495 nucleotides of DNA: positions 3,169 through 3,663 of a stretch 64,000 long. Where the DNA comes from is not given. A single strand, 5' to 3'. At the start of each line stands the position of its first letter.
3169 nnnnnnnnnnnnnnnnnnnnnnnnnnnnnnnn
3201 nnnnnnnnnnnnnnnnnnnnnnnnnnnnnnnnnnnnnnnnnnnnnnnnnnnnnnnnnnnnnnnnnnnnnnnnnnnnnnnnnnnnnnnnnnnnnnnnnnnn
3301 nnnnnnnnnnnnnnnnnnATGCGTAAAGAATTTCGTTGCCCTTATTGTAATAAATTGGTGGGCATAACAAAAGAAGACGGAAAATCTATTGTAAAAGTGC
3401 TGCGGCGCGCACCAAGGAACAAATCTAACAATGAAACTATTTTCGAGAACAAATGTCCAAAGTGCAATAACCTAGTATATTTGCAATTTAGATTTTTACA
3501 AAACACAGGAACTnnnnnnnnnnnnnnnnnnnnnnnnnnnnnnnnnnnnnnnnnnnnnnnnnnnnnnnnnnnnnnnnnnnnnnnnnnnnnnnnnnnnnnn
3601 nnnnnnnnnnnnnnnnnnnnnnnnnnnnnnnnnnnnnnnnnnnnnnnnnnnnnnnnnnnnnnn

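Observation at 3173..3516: A perfect LexA (SOS) box controls a Com-like zinc-ribbon gene at the left edge of the ICE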

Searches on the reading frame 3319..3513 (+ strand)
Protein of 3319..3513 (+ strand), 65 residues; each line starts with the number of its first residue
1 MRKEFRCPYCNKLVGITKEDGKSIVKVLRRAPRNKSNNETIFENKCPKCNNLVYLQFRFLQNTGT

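Call 6: search_protein_families(library=pfam, proteins=[window:3319-3513:+], max_evalue=1)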
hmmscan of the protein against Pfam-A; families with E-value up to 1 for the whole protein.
window:3319-3513:+ (65 aa): 33 families (the best 25 are shown)
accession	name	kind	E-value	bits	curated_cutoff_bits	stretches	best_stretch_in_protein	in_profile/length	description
PF14616.11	Rua1_C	-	0.0013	19.5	27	1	27-58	72-102/122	Transcription regulator Rua1, C-terminal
PF17848.7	Zn_ribbon_ACC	-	0.0016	19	24.5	1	45-54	3-12/26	Acetyl-CoA carboxylase zinc finger domain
PF23903.1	Phage_zn_bind_2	-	0.0026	18.1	27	1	28-55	15-43/44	Phage zinc binding domain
PF02150.21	Zn_ribbon_RPB9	-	0.0042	17.4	25.2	1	46-55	4-13/36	RNA polymerases M/15 Kd subunit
PF13248.11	Zn_ribbon_3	-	0.0043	16.9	27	0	4-13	2-11/26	zinc-ribbon domain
PF10122.14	Zn_ribbon_Com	-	0.0054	16.6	22.9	0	1-14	1-14/52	Mu-like prophage protein Com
PF05605.18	zf-Di19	-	0.006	17.2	27.5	1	4-12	2-10/54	Drought induced 19 protein (Di19), zinc-binding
PF21817.3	CapR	-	0.0061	17.1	24.2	1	13-55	4-44/67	CapR homology domain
PF10601.15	zf-LITAF-like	-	0.0062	17.1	23.8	0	3-17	55-69/70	LITAF-like zinc ribbon domain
PF24747.1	Zn-ribbon_GIR1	-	0.0063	16.8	26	1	45-57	23-35/37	GIR1-like zinc ribbon domain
PF25164.1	CoiA_N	-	0.0065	16.4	26.3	1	3-14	16-27/50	Competence protein CoiA, N-terminal domain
PF14353.12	CpXC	-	0.014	15.8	25.4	1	6-60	2-54/121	CpXC protein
PF23454.1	Zn_ribbon_Brz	-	0.017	16.2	27.9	1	4-47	5-48/58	Transcriptional regulator Brz zinc beta ribbon domain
PF25169.1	DUF7830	-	0.025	14.9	27.5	0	27-56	19-47/72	Domain of unknown function (DUF7830)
PF24440.1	DUF7559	-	0.029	15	27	0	3-12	34-43/52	Family of unknown function (DUF7559)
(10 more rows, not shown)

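Call 10: find_encoding_contigs(protein=window:3319-3513:+, flank=6000, max_places=10)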
Protein window:3319-3513:+ (65 aa): 4 contigs read that carry it; 4 places shown.
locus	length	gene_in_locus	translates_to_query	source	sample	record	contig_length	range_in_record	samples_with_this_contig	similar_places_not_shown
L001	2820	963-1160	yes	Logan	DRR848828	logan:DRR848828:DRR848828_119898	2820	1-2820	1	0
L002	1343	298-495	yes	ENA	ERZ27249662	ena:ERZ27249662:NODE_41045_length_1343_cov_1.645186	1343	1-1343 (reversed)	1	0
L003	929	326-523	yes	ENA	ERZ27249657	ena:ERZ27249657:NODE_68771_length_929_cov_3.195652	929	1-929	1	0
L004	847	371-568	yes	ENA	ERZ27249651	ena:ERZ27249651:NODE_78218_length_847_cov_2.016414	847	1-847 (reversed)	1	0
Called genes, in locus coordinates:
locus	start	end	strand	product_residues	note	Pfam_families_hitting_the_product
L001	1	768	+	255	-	?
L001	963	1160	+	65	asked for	-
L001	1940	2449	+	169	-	PF08281:Sigma70_r4_2, PF04545:Sigma70_r4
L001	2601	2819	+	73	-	?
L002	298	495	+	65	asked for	-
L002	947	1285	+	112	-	-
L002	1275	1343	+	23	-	?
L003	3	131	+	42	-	?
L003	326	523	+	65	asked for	-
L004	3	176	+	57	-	?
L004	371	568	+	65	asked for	-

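Call 11: find_homologous_proteins(query=window:3319-3513:+, max_evalue=0.01)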
Query window:3319-3513:+ (65 aa): 2 proteins with E <= 0.01 among 2 candidates.
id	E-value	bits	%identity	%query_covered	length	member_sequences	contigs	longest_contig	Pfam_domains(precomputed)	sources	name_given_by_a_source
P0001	4.7e-37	142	98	100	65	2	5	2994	-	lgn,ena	-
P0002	1.0e-14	71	56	91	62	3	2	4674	PF10122.14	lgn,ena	-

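Call 13: find_encoding_contigs(protein=P0002, flank=6000, max_places=10)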
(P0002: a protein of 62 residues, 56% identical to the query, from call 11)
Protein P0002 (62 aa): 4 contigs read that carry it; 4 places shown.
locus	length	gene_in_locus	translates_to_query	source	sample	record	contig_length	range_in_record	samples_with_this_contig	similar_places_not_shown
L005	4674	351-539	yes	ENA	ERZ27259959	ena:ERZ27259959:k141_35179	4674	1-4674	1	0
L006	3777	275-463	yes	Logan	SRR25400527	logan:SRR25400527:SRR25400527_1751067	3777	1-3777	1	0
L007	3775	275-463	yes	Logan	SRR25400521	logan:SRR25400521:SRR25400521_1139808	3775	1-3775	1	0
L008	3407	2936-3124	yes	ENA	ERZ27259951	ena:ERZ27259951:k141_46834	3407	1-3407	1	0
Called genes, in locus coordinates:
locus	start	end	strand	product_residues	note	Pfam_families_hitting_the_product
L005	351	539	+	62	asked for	PF10122:Zn_ribbon_Com (faint)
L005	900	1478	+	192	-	PF08281:Sigma70_r4_2 (weak), PF04545:Sigma70_r4 (weak)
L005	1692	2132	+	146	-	-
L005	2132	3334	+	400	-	PF18555:MobL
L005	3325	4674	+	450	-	?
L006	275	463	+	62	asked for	PF10122:Zn_ribbon_Com (faint)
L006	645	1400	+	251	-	PF04545:Sigma70_r4 (weak), PF08281:Sigma70_r4_2 (weak)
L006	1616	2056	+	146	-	-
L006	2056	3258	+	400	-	PF18555:MobL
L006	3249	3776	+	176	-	?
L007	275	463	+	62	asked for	PF10122:Zn_ribbon_Com (faint)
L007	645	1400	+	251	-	PF04545:Sigma70_r4 (weak), PF08281:Sigma70_r4_2 (weak)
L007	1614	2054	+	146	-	-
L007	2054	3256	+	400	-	PF18555:MobL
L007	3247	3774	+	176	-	?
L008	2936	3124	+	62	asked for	PF10122:Zn_ribbon_Com (faint)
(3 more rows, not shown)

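Call 14: find_encoding_contigs(protein=P0001, flank=6000, max_places=10)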
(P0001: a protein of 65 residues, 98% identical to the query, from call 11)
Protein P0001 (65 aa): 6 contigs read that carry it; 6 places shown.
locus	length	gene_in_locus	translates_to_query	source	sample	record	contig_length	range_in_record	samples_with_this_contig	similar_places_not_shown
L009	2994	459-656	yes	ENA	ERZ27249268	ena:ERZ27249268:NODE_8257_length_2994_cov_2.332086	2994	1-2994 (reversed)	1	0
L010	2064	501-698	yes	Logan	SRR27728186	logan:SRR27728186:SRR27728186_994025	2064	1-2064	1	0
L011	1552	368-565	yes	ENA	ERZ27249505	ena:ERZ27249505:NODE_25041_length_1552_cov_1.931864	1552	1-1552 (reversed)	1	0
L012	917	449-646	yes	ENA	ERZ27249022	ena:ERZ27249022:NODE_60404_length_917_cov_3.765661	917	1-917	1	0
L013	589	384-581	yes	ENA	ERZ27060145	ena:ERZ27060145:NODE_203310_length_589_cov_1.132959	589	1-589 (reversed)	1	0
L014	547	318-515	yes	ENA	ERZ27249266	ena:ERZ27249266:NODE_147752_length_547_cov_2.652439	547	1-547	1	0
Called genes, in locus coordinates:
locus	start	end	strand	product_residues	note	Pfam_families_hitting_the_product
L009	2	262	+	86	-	?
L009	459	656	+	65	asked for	-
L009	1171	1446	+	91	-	-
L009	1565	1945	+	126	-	PF08281:Sigma70_r4_2, PF04545:Sigma70_r4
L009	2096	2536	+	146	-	-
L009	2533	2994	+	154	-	?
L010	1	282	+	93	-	?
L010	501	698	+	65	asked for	-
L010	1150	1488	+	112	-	-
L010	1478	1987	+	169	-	PF08281:Sigma70_r4_2, PF04545:Sigma70_r4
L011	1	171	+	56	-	?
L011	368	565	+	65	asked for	-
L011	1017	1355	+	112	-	-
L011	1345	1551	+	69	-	?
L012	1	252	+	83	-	?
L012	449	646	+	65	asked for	-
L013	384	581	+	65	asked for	-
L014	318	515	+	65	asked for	-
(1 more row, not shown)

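Call 25: search_protein_representatives(alignment_id=A1)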
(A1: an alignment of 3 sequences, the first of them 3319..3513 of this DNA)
Query: 3 sequences, 65 profile positions. Proteins with E-value up to 0.001 (for the whole library): 18; up to 1e-10: 3; up to 1e-30: 1. The best 18 are listed.
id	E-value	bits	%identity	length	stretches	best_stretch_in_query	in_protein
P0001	8.7e-41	153.8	-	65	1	1-65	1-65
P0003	1.9e-15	72.6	-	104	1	1-48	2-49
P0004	1.7e-14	69.6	-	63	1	2-60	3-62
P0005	8.7e-10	54.5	-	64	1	4-62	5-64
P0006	7.8e-09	51.4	-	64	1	3-59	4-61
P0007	7.7e-08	48.3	-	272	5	38-60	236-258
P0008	1.5e-07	47.3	-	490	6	17-50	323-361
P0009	3.0e-07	46.4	-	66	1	4-59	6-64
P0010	3.3e-07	46.2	-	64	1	1-60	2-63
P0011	3.2e-06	43.1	-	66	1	1-62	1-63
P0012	5.7e-06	42.3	-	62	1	2-59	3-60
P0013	7.7e-06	41.9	-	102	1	4-59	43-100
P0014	4.8e-05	39.3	-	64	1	6-59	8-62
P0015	7.6e-05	38.7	-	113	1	1-61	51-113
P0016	2.8e-04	36.8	-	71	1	2-61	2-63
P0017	4.0e-04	36.4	-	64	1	2-57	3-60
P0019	9.9e-04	35.1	-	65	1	2-60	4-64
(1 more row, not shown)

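Call 28: search_protein_families(library=pfam, alignment_id=A3, max_evalue=0.01)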
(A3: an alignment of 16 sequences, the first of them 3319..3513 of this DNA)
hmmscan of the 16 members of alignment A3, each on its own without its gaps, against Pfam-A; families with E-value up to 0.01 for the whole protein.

A. member 1, window:3319-3513:+ (65 aa): 11 families
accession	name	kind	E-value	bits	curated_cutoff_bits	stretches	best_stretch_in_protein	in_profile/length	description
PF14616.11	Rua1_C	-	0.0013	19.5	27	0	27-58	72-102/122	Transcription regulator Rua1, C-terminal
PF17848.7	Zn_ribbon_ACC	-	0.0016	19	24.5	0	45-54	3-12/26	Acetyl-CoA carboxylase zinc finger domain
PF23903.1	Phage_zn_bind_2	-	0.0026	18.1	27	0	28-55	15-43/44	Phage zinc binding domain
PF02150.21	Zn_ribbon_RPB9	-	0.0042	17.4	25.2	0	46-55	4-13/36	RNA polymerases M/15 Kd subunit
PF13248.11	Zn_ribbon_3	-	0.0043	16.9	27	0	4-13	2-11/26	zinc-ribbon domain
PF10122.14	Zn_ribbon_Com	-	0.0054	16.6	22.9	0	1-14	1-14/52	Mu-like prophage protein Com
PF05605.18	zf-Di19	-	0.006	17.2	27.5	0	4-12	2-10/54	Drought induced 19 protein (Di19), zinc-binding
PF21817.3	CapR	-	0.0061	17.1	24.2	1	13-55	4-44/67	CapR homology domain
PF10601.15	zf-LITAF-like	-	0.0062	17.1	23.8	0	3-17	55-69/70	LITAF-like zinc ribbon domain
PF24747.1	Zn-ribbon_GIR1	-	0.0063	16.8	26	0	45-57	23-35/37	GIR1-like zinc ribbon domain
PF25164.1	CoiA_N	-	0.0065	16.4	26.3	0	3-14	16-27/50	Competence protein CoiA, N-terminal domain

B. families by the number of members that match (of 16 scanned): 25 families
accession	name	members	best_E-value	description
PF10122.14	Zn_ribbon_Com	3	2.3e-05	Mu-like prophage protein Com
PF10601.15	zf-LITAF-like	3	0.00033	LITAF-like zinc ribbon domain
PF23903.1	Phage_zn_bind_2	3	0.0015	Phage zinc binding domain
PF17848.7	Zn_ribbon_ACC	3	0.0016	Acetyl-CoA carboxylase zinc finger domain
PF14616.11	Rua1_C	2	0.0013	Transcription regulator Rua1, C-terminal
PF21957.2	Zn_ribbon_16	2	0.0014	Zinc beta-ribbon finger, putative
PF15801.11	zf-C6H2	2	0.0021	zf-MYND-like zinc finger, mRNA-binding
PF13453.11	Zn_ribbon_TFIIB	2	0.0026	Transcription factor zinc-finger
PF20173.3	ZnF_RZ-type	2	0.0031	RZ type zinc finger domain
PF23454.1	Zn_ribbon_Brz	1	0.00024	Transcriptional regulator Brz zinc beta ribbon domain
PF14353.12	CpXC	1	0.00098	CpXC protein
PF14205.11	Cys_rich_KTR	1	0.0016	Cysteine-rich KTR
PF10571.15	UPF0547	1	0.0018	Uncharacterised protein family UPF0547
PF11475.13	VP_N-CPKC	1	0.0021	Virion protein N terminal domain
PF07776.21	zf-AD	1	0.0032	Zinc-finger associated domain (zf-AD)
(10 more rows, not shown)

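Call 41: search_protein_families(library=ncbifam, proteins=[window:3319-3513:+], max_evalue=0.001)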
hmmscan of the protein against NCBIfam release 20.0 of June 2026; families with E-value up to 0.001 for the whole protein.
window:3319-3513:+ (65 aa): 0 families

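Call 54: predict_structure(alignment_id=A3)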
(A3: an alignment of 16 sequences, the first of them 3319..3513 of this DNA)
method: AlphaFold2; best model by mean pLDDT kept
length: 65 residues; sequences in the alignment: 16
mean_pLDDT: 85.5   pTM: 0.65
mean pLDDT of the five models: 85.5, 84.6, 83.6, 83.5, 82.6
residues with pLDDT >= 90: 30; 70-90: 30; 50-70: 3; < 50: 2
segments of 3 or more residues with pLDDT < 50: none
pLDDT, mean of each block of 10 residues (from residue 1): 87 85 87 87 93 90 54
secondary structure, 60 per line:
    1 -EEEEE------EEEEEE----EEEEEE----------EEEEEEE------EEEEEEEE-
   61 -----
elements in order: E2-6 E13-18 E23-28 E39-45 E52-59

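Call 55: find_encoding_contigs(protein=P0017, flank=5000, max_places=4)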
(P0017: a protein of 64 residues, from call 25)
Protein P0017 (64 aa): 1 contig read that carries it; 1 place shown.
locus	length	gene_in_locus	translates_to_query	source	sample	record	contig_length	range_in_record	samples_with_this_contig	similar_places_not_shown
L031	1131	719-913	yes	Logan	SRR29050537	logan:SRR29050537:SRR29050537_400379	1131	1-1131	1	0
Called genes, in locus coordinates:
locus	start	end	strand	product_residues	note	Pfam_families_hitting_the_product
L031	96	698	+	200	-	PF00717:Peptidase_S24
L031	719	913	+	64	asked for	-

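Call 57: find_encoding_contigs(protein=P0009, flank=5000, max_places=4)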
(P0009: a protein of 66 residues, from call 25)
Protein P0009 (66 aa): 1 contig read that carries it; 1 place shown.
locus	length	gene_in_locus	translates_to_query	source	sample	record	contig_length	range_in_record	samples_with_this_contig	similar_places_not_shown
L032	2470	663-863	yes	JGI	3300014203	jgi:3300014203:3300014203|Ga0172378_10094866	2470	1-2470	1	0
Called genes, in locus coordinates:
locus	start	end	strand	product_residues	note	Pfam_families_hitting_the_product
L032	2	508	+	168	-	?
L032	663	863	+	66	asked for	-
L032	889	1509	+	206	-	PF13489:Methyltransf_23, PF13847:Methyltransf_31 (weak), PF08241:Methyltransf_11, PF08242:Methyltransf_12 (weak), PF13649:Methyltransf_25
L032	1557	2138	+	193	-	-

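Call 58: find_encoding_contigs(protein=P0014, flank=5000, max_places=4)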
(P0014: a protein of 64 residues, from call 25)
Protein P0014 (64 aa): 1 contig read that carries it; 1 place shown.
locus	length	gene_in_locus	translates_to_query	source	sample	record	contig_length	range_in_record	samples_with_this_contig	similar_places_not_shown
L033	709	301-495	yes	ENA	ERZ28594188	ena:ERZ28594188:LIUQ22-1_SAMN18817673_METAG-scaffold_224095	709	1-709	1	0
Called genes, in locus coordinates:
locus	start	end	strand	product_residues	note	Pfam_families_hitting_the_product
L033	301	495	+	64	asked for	-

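Call 60: fold_search(model_id=the predicted structure, library=pdb)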
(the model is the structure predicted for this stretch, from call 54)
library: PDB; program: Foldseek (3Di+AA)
matches with E <= 10: 518; with E <= 0.001: 0
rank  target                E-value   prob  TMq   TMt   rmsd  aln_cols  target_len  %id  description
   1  4wwk_C                2.1e+00  0.03  0.22  0.08  13.1        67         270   13  Crystal structure of human TCR Alpha Chain-TRAV12-3, Beta Chain-TRBV6-5, Antigen-presenting molecule CD1d, and Beta-2- (released 2016-02-03)
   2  8u2c_K                2.5e+00  0.06  0.29  0.23   7.7        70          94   13  Gaussian mixture model based single particle refinement - ABC transporter (inhibitor-bound ABCG2 from EMPIAR-10374) (released 2023-11-15)
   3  6xx1_C                2.9e+00  0.04  0.26  0.14  10.8        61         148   15  The unique CBM3-Clocl_1192 of Hungateiclostridium clariflavum (released 2020-05-06)
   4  5fty_A                2.9e+00  0.03  0.21  0.08  10.9        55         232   11  Structure of surface layer protein SbsC, domains 6-7 (monoclinic form) (released 2017-02-22)
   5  4org_F                3.1e+00  0.08  0.32  0.11  11.7        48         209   14  Crystal structure of human Fab CAP256-VRC26.04, a potent V1V2-directed HIV-1 neutralizing antibody (released 2014-02-26)
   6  5wki_A                3.1e+00  0.03  0.20  0.07  10.3        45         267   16  Crystal structure of PG90 TCR-CD1b-PG complex (released 2017-11-01)
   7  4s1r_L                3.3e+00  0.05  0.30  0.13  12.5        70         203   10  Crystal structure of a VRC01-lineage antibody, 45-VRC01.H08.F-117225, in complex with clade A/E HIV-1 gp120 core (released 2015-04-22)
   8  7dcx_G                3.5e+00  0.09  0.31  0.14   5.1        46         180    6  S-3C1-F3a structure, two RBDs are up and one RBD is down, each RBD binds with a 3C1 fab. (released 2020-12-02)
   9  5dja_A                3.5e+00  0.07  0.29  0.10  10.1        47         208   11  Fc Heterodimer Design 9.1 Y407M + T366I (released 2016-03-30)
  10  8tgz_M                3.5e+00  0.04  0.26  0.18  11.2        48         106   12  CryoEM structure of neutralizing antibody HC84.26 in complex with Hepatitis C virus envelope glycoprotein E2 (released 2024-07-24)
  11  8shi_G                3.5e+00  0.04  0.30  0.13  19.1        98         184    7  Valpha3S1 Vbeta13S1 HLA C 0602 VRSRRCLRL (released 2023-06-28)
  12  7nmg_D                3.5e+00  0.04  0.27  0.12  12.3        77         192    6  Human MHC Class I, A24 Allele presenting LWM, Complex with 4C6 TCR (released 2022-09-07)
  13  8yte_A                3.7e+00  0.05  0.25  0.19  11.4        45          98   11  Crystal Structure of TrkA D5 domain in complex with macrocyclic peptide (released 2024-07-10)
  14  9cx1_A                3.7e+00  0.05  0.29  0.09  13.4        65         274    6  Crystal structure of HLA-A*03:01 L156Q mutant in complex with a mutant PIK3CA peptide (released 2026-02-04)
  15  5c9j_A                3.7e+00  0.02  0.21  0.08  10.8        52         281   13  Human CD1c with ligands in A' and F' channel (released 2016-03-02)
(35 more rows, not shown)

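Call 61: search_protein_families(library=phrogs, alignment_id=A3, max_evalue=0.01)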
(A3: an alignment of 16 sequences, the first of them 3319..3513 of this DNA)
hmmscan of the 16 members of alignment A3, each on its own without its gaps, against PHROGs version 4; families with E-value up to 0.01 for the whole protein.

A. member 1, window:3319-3513:+ (65 aa): 5 families
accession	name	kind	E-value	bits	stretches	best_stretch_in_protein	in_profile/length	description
phrog_6417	-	other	0.00092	20.1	1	1-58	4-42/68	translational regulator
phrog_2834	-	unknown function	0.0018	19.1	0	3-57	14-63/78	-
phrog_4864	-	unknown function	0.0021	18.9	0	28-55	34-61/63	-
phrog_6504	-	unknown function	0.0046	18.1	0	1-12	4-15/61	-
phrog_21581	-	unknown function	0.0046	17.8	0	4-20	21-37/152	-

B. families by the number of members that match (of 16 scanned): 17 families
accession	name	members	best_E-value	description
phrog_6417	-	6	0.00065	translational regulator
phrog_6504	-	4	0.00082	-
phrog_4864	-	3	0.00063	-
phrog_2834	-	3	0.00066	-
phrog_32502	-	2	0.0012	-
phrog_9188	-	2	0.0013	-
phrog_16186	-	2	0.0014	-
phrog_4875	-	1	0.0009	-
phrog_1305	-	1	0.0015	DNA binding protein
phrog_6107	-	1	0.0019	-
phrog_31736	-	1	0.0023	-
phrog_13819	-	1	0.0035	gpCom control of modification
phrog_21581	-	1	0.0046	-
phrog_1257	-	1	0.006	ribosome associated inhibitor A; zinc finger domain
phrog_1581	-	1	0.0065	-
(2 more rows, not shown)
